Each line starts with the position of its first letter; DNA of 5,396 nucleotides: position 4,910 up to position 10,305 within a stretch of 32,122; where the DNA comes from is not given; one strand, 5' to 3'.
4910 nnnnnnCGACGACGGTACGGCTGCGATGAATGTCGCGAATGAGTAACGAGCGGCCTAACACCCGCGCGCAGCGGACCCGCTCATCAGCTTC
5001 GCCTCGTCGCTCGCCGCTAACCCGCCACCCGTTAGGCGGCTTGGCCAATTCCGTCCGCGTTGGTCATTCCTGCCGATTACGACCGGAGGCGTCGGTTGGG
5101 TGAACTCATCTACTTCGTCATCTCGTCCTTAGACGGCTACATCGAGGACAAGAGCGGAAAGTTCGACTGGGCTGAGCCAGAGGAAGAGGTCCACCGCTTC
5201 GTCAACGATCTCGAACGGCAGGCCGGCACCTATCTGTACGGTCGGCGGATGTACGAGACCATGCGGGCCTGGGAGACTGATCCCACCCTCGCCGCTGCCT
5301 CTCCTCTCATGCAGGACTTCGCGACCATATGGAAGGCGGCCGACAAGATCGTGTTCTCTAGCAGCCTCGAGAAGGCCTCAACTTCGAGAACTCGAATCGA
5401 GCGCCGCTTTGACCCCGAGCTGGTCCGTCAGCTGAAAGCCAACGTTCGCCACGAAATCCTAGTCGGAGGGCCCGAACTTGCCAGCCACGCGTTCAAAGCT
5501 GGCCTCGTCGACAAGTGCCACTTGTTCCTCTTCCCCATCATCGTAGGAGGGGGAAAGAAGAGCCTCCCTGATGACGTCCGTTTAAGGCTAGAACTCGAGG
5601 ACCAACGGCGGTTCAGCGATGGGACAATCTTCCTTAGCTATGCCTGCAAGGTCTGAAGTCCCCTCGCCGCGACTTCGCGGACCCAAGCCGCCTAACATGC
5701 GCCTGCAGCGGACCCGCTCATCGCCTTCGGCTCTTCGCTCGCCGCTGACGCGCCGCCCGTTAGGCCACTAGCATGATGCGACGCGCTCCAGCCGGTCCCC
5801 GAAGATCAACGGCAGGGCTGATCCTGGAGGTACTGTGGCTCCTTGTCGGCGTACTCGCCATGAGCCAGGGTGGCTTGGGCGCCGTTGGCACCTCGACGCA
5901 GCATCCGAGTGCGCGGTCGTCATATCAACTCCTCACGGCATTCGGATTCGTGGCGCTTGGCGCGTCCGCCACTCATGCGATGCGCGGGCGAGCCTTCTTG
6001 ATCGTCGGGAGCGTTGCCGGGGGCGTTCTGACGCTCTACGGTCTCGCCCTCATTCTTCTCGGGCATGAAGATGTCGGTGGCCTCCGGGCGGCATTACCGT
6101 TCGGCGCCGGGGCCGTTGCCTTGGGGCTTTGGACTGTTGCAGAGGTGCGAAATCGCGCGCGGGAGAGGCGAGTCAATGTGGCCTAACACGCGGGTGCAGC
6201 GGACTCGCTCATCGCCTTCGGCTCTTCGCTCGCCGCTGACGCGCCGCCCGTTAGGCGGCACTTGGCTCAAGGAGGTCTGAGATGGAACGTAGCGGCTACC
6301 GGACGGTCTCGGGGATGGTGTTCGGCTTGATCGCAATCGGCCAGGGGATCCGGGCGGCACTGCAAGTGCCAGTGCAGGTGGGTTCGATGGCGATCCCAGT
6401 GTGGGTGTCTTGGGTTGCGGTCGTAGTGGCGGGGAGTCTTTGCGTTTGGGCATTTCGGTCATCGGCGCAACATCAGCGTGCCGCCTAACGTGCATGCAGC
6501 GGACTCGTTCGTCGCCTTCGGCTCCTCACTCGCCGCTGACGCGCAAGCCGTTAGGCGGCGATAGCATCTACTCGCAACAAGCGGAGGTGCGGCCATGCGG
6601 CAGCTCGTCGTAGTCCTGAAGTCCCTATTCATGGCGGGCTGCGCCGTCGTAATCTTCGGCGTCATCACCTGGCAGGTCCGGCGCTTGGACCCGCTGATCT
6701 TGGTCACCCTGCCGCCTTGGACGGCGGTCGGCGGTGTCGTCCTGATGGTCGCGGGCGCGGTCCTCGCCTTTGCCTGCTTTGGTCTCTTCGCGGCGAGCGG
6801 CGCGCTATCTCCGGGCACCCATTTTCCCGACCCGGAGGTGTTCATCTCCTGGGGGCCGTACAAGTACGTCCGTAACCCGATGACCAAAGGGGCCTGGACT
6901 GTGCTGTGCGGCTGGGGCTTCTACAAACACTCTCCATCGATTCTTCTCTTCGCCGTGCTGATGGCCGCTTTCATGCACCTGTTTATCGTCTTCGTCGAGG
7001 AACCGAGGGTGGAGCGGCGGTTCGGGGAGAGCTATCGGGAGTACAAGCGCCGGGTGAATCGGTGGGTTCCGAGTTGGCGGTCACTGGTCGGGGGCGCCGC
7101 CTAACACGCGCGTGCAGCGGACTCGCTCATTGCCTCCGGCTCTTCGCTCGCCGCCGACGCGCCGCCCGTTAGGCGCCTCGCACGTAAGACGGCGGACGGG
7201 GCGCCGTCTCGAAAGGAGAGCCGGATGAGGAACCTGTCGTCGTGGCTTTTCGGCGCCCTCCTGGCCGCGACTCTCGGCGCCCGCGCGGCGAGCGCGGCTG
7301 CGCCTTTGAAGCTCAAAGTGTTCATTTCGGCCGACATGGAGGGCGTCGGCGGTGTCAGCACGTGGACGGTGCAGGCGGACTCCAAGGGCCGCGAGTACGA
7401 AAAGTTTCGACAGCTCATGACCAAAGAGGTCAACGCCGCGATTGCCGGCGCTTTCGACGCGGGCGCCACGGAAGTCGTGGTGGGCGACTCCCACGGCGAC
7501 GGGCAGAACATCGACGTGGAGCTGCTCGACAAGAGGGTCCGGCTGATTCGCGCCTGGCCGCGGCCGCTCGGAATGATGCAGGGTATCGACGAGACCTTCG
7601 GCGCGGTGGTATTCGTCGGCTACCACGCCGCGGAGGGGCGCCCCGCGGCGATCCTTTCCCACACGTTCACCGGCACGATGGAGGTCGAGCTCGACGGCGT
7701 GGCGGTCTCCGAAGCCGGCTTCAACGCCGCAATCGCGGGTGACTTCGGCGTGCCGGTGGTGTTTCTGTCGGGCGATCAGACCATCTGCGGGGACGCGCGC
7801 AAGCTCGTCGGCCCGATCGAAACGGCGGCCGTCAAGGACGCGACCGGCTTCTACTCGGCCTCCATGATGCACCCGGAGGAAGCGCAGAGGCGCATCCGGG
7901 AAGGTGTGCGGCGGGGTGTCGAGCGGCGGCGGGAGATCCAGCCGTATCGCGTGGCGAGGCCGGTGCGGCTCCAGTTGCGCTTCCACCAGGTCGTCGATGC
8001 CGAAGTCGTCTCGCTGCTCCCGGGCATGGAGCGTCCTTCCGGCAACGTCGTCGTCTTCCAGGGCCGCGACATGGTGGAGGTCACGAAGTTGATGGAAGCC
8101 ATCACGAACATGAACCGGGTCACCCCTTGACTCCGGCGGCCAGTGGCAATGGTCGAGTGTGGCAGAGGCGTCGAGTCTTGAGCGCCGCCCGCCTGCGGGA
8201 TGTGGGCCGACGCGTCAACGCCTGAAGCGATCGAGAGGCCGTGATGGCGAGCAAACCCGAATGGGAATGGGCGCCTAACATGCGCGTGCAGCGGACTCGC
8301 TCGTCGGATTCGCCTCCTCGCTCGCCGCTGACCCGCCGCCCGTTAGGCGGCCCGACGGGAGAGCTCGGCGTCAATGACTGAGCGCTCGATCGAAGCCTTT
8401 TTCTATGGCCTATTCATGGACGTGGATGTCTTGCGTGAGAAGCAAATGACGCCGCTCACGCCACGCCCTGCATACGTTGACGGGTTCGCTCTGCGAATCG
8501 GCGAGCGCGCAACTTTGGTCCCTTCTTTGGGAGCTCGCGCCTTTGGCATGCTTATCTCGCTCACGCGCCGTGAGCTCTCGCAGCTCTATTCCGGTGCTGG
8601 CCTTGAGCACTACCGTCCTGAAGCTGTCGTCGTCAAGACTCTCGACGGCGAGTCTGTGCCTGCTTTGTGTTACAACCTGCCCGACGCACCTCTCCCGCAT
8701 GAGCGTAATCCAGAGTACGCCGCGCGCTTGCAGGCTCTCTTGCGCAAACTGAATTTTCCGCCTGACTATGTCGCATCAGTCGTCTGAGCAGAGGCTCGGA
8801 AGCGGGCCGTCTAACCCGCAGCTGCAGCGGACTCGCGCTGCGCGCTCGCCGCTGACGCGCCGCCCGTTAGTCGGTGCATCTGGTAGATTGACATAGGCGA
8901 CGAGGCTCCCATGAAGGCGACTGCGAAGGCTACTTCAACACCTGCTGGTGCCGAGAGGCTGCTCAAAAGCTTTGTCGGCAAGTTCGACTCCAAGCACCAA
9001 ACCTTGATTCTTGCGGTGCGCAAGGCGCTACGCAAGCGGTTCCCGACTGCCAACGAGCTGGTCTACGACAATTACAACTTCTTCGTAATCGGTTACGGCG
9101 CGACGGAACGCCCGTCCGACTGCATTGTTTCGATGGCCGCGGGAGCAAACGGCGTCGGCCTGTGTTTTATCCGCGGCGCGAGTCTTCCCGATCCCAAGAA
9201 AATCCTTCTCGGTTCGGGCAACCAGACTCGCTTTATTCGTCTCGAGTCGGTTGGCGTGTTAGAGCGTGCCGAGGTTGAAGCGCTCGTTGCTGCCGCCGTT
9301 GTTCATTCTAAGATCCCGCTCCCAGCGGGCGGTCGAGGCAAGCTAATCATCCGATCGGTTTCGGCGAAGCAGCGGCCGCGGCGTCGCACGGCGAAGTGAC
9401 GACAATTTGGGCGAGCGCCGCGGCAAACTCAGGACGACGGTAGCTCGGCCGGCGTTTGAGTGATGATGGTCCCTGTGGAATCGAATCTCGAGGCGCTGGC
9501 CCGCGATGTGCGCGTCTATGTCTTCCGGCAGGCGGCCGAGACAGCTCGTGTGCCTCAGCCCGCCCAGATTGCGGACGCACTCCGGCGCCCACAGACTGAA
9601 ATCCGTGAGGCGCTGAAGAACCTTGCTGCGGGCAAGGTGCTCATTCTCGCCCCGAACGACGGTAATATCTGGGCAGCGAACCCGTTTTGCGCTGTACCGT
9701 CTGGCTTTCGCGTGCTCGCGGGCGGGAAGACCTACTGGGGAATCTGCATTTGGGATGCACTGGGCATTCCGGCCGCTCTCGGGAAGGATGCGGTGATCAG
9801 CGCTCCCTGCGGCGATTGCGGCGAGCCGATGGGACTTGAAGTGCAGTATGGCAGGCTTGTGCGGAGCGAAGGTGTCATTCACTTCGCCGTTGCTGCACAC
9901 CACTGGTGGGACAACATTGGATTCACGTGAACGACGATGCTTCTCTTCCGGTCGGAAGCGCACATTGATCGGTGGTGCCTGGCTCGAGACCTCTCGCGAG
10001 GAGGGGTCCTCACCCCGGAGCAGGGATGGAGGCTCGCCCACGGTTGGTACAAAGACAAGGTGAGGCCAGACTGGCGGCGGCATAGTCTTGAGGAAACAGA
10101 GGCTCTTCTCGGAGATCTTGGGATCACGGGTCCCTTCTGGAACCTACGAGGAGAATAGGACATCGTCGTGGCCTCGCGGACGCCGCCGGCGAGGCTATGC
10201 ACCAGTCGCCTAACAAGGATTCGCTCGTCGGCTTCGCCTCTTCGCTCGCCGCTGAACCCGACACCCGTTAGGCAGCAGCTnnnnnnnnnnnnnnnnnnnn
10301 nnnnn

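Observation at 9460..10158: MerB-like integron cassette gene with a TGA at the catalytic-Cys position: candidate selenocysteine alkylmercury-lyase-family protein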

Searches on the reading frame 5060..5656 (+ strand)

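Call 44: search_protein_families(library=pfam, proteins=[window:5060-5656:+], max_evalue=0.001)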
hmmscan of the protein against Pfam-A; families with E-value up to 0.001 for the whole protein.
window:5060-5656:+ (198 aa): 1 family
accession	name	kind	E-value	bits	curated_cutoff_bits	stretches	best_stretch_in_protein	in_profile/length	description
PF01872.23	RibD_C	-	1.8e-22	80.6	24.1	1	16-189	3-195/197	RibD C-terminal domain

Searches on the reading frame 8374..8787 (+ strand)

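Call 43: search_protein_families(library=pfam, proteins=[window:8374-8787:+], max_evalue=0.001)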
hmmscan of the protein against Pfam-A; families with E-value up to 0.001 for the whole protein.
window:8374-8787:+ (137 aa): 1 family
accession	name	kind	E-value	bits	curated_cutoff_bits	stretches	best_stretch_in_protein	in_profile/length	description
PF06094.17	GGACT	-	5.9e-06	27.3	22.8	1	9-107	2-107/120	Gamma-glutamyl cyclotransferase, AIG2-like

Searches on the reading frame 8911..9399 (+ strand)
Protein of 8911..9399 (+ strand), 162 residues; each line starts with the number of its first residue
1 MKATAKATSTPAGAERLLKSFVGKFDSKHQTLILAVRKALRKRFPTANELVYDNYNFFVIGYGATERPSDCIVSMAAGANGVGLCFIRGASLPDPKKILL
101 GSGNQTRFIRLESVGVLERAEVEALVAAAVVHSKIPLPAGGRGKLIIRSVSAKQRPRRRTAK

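Call 43: search_protein_families(library=pfam, proteins=[window:8911-9399:+], max_evalue=0.001)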
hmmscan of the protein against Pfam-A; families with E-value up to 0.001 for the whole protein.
window:8911-9399:+ (162 aa): 1 family
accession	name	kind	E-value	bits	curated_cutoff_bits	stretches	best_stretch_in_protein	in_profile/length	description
PF08818.16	DUF1801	-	2.6e-07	31.4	27.2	1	30-130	2-85/85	Domain of unknown function (DU1801)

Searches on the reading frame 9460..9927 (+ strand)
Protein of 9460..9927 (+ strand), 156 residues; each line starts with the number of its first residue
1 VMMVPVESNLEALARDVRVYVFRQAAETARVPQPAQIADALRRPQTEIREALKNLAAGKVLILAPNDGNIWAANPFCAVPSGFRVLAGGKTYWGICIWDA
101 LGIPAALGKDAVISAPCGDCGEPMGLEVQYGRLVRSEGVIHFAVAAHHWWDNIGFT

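Call 4: search_protein_families(library=pfam, proteins=[window:9460-9927:+], max_evalue=1)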
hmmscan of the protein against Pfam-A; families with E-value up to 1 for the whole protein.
seq(156 aa): 4 families
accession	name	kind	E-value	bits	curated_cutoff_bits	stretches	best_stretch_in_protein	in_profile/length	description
PF03243.20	MerB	-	1.1e-14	54.9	27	1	77-152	2-80/126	Alkylmercury lyase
PF00392.27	GntR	-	0.099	12.8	27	1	30-68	23-61/64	Bacterial regulatory proteins, gntR family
PF24453.1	DUF7569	-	0.13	12.8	27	0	10-50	15-54/70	Family of unknown function (DUF7569)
PF04539.22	Sigma70_r3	-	0.14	12.7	25.3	1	26-53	15-42/78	Sigma-70 region 3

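Call 20: find_related_loci(query=window:9460-9927:+, collection=genome_contigs, flank=3000)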
Query seq(156 aa) (156 aa) in genome_contigs; peptide patterns used: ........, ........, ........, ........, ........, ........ (x = any residue, [..] = any of these).
228 stretches matched a pattern; 63 encode a relative of the query (tblastn E <= 1e-3); 63 distinct loci.
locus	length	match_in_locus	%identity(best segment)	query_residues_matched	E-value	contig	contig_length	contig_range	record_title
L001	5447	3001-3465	83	2-156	6e-83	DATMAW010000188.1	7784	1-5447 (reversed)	MAG TPA_asm: Gemmatimonadales bacterium isolate SMAG_U13336 k141_16552, whole genome shotgun sequence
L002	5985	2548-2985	84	11-156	8e-80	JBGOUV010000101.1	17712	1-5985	MAG: Terriglobia bacterium isolate OBJ_0618_7090110_130 k141_8793047_length_17712_cov_14.9910, whole genome shotgun sequ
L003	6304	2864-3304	83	10-156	3e-78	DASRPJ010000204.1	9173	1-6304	MAG TPA_asm: Thermoanaerobaculia bacterium isolate SMAG_U10292 k141_1596573, whole genome shotgun sequence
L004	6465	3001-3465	75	2-156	2e-77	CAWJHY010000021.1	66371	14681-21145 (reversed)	MAG: uncultured Acidobacteriota bacterium isolate MFD03323.bin.2.41 genome assembly, contig: contig_32866, whole genome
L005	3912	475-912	77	11-156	2e-75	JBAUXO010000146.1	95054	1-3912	MAG: Candidatus Sulfotelmatobacter sp. isolate MFD09282_ilm_asm_bin26 k127_215917, whole genome shotgun sequence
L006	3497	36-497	73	3-156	2e-75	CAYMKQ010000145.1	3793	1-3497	MAG TPA_asm: uncultured Gemmatimonadaceae bacterium isolate SRP136066_co1_213 genome assembly, contig: NODE_47368_length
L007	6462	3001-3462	72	3-156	1e-74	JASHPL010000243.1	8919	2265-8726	MAG: Candidatus Sulfotelmatobacter sp. isolate JOPF048 JOPF_NEAR_contig_836753, whole genome shotgun sequence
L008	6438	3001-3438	76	11-156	7e-74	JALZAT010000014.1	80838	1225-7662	MAG: Acidobacteriota bacterium isolate KAP bin98 SD1490_NODE_26_length_80838_cov_2.079159, whole genome shotgun sequence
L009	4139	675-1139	74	2-156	1e-73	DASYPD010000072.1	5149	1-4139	MAG TPA_asm: Gemmatimonadales bacterium isolate SMAG_U4447 k141_1755303, whole genome shotgun sequence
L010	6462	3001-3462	73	3-156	4e-73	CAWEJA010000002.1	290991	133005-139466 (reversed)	MAG: Terriglobia bacterium isolate MFD06085.bin.1.165 genome assembly, contig: contig_12718, whole genome shotgun sequen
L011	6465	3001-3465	74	2-156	4e-73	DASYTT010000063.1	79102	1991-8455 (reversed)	MAG TPA_asm: Gemmatimonadales bacterium isolate SMAG_U4574 k141_205141, whole genome shotgun sequence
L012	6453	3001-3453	72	6-156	1e-72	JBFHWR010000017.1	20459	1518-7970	MAG: Gemmatimonadales bacterium isolate Mix_sand09.2021.07.Z.31 k141_264824_length_20459_cov_11.8356, whole genome shotg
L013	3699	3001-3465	70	2-156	5e-72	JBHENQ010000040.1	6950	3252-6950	MAG: Gemmatimonadaceae bacterium isolate S5_bin.2.orig S5_k141_1516719, whole genome shotgun sequence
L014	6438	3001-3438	75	11-156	5e-72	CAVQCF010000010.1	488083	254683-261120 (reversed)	MAG: uncultured Acidobacteriaceae bacterium isolate MFD01138.bin.1.98 genome assembly, contig: contig_20342, whole genom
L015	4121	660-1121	73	3-156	1e-71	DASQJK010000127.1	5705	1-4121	MAG TPA_asm: Thermoanaerobaculia bacterium isolate SMAG_U11884 k141_1275537, whole genome shotgun sequence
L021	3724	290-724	75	12-156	6e-71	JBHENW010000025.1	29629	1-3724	MAG: Thermoanaerobaculia bacterium isolate S5_bin.33.orig S5_k141_1816364, whole genome shotgun sequence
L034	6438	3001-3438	71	11-156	3e-67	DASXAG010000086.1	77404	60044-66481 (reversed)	MAG TPA_asm: Thermoanaerobaculia bacterium isolate SMAG_U3759 k141_300878, whole genome shotgun sequence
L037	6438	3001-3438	68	11-156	5e-65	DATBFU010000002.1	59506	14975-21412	MAG TPA_asm: Thermoanaerobaculia bacterium isolate SMAG_U3819 k141_3943253, whole genome shotgun sequence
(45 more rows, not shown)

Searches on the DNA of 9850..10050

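Call 48: search_rna_families(source=window, start=9850, end=10050, threshold=evalue, max_evalue=10)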
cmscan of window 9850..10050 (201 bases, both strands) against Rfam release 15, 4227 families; matches with E-value up to 10: 0.
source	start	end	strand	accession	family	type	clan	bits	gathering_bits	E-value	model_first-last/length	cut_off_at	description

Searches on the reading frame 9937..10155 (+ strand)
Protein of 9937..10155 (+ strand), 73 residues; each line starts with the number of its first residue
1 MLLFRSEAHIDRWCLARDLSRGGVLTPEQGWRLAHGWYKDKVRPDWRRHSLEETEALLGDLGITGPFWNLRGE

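Call 4: search_protein_families(library=pfam, proteins=[window:9937-10155:+], max_evalue=1)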
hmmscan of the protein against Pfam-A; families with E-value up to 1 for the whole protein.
seq(73 aa): 1 family
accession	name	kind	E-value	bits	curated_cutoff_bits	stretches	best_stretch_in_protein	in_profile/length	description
PF03243.20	MerB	-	0.00095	19.6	27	1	1-38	88-125/126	Alkylmercury lyase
